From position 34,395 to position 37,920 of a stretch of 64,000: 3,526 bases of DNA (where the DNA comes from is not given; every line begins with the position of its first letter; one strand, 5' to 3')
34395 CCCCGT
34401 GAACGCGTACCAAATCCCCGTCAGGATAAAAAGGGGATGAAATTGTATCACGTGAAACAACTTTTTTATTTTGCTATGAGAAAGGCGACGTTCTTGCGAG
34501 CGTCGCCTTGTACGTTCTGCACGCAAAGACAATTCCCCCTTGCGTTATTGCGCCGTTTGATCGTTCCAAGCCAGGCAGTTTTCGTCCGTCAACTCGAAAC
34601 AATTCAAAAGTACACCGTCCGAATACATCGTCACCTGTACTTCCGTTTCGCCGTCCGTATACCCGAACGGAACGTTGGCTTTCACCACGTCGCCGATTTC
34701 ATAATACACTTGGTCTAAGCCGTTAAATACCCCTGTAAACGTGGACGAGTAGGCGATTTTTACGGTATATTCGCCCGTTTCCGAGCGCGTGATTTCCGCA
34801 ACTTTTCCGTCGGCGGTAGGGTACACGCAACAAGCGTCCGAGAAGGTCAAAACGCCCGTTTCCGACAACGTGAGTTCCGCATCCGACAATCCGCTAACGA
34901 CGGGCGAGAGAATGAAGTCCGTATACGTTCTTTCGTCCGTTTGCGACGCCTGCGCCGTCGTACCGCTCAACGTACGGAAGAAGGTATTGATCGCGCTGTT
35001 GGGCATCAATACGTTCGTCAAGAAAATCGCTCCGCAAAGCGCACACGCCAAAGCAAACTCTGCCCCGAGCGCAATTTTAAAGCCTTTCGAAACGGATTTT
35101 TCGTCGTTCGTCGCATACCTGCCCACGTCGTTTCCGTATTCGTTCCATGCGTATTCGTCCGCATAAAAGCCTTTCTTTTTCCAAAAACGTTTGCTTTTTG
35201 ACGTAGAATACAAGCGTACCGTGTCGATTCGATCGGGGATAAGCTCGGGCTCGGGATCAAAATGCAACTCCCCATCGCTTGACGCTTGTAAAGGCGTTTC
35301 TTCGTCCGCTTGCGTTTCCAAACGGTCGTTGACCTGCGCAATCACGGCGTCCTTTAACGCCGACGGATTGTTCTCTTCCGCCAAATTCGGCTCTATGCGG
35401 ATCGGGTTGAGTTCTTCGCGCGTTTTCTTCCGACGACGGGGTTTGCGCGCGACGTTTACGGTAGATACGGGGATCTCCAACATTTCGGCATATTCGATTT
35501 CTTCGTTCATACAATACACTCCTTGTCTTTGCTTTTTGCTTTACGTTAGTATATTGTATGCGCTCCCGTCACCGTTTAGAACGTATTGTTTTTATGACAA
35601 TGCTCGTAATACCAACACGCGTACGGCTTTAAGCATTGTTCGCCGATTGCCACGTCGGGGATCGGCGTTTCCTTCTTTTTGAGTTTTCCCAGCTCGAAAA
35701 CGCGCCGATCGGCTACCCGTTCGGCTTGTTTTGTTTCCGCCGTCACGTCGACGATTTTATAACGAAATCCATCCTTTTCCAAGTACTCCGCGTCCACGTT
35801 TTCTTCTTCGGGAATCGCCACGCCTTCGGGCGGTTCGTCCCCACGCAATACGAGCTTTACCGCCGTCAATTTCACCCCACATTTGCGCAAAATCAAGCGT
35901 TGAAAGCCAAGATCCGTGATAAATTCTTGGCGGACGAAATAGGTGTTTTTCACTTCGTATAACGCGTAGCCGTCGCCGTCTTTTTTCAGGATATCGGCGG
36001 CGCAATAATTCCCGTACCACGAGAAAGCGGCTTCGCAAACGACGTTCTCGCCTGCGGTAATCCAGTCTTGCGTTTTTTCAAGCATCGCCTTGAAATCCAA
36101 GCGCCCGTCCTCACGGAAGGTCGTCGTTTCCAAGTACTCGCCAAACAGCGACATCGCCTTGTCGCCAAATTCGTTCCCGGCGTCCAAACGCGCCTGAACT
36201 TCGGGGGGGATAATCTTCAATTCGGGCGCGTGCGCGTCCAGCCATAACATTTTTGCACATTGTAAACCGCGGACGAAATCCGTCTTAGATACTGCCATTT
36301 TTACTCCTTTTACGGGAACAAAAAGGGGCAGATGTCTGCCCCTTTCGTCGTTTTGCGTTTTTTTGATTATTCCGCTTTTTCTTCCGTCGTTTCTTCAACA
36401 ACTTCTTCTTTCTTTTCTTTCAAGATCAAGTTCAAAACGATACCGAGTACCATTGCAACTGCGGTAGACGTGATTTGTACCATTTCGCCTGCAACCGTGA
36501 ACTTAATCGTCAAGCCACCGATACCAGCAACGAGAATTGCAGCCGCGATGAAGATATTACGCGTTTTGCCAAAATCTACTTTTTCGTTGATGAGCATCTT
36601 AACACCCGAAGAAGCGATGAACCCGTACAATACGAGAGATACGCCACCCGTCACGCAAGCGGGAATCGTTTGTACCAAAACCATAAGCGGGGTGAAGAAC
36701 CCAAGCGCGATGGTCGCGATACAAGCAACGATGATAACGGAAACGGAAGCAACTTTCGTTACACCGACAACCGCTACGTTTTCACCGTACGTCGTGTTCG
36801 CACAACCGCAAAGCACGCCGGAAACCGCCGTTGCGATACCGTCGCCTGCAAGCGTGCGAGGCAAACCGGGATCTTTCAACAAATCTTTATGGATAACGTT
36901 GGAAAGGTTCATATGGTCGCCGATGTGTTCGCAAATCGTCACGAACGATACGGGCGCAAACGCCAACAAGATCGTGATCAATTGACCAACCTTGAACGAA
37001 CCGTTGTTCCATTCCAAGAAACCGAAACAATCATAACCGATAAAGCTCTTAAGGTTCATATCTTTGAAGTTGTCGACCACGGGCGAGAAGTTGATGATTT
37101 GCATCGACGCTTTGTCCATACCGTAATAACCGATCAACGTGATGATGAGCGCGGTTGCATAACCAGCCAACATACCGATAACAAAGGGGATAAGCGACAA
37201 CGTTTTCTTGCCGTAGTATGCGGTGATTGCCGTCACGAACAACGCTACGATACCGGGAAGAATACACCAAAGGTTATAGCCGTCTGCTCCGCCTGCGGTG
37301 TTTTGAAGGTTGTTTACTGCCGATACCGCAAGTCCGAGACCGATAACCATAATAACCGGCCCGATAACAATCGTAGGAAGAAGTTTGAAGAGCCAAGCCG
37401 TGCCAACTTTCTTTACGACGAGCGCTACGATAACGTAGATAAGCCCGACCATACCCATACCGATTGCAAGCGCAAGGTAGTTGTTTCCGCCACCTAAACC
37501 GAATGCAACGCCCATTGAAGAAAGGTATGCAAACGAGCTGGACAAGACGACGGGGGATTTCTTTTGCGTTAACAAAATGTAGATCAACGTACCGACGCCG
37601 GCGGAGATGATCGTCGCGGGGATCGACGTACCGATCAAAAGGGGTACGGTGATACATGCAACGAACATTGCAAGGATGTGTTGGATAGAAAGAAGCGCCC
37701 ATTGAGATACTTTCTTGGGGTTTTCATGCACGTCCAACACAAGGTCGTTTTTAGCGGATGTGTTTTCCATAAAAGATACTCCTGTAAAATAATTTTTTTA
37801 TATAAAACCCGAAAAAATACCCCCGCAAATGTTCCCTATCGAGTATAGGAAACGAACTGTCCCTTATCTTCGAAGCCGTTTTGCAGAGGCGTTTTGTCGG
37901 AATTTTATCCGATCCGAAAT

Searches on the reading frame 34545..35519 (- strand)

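Call 35: search_protein_families(library=pfam, proteins=[window:34545-35519:-])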
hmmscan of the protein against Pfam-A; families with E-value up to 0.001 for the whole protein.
window:34545-35519:- (324 aa): 1 family
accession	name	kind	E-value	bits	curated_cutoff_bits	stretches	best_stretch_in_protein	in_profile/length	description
PF01551.29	Peptidase_M23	-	0.00054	20.5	28.7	0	232-289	16-73/96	Peptidase family M23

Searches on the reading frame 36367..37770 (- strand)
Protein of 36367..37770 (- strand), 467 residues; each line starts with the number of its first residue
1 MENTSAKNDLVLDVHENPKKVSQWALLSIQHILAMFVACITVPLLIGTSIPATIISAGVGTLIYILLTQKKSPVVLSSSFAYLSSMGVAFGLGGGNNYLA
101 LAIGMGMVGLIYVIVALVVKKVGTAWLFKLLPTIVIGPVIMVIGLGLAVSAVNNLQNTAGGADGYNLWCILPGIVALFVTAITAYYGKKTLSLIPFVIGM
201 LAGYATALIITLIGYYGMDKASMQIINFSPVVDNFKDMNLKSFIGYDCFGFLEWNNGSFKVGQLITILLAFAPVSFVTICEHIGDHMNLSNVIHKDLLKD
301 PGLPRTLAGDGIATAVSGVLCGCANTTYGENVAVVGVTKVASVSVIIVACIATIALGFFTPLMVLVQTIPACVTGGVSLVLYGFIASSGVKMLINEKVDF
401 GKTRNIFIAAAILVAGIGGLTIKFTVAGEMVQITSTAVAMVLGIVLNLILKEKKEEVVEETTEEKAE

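Call 14: find_encoding_contigs(protein=window:36367-37770:-, flank=10000, max_places=3)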
Protein window:36367-37770:- (467 aa): 7 contigs read that carry it; 3 places shown.
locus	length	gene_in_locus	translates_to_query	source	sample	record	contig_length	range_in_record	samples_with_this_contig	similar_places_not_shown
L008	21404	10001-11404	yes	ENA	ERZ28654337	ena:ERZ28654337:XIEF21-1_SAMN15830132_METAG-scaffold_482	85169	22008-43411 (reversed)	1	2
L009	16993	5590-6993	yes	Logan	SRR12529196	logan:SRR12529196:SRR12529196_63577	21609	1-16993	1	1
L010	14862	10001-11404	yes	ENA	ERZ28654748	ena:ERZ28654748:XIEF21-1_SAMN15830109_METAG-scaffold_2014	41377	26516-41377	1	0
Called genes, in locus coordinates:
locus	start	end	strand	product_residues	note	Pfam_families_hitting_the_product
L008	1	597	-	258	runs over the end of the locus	PF07883:Cupin_2, PF02311:AraC_binding, PF00165:HTH_AraC (faint), PF12833:HTH_18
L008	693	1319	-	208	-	PF13521:AAA_28, PF02223:Thymidylate_kin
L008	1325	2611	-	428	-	PF01276:OKR_DC_1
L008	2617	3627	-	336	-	-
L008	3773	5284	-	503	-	PF01336:tRNA_anti-codon, PF00152:tRNA-synt_2, PF01409:tRNA-synt_2d (faint)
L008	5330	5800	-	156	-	PF03449:GreA_GreB_N, PF01272:GreA_GreB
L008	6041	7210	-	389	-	PF00155:Aminotran_1_2, PF00266:Aminotran_5, PF01041:DegT_DnrJ_EryC1, PF01053:Cys_Met_Meta_PP (weak)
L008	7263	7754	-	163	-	PF13404:HTH_AsnC-type (weak), PF13412:HTH_24, PF01037:AsnC_trans_reg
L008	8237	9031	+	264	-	PF01522:Polysacc_deac_1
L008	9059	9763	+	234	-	PF00436:SSB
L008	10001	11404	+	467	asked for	PF00860:Xan_ur_permease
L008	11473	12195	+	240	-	-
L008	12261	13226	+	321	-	-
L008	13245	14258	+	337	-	PF02163:Peptidase_M50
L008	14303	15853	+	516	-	PF10150:RNase_E_G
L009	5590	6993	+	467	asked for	PF00860:Xan_ur_permease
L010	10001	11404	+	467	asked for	PF00860:Xan_ur_permease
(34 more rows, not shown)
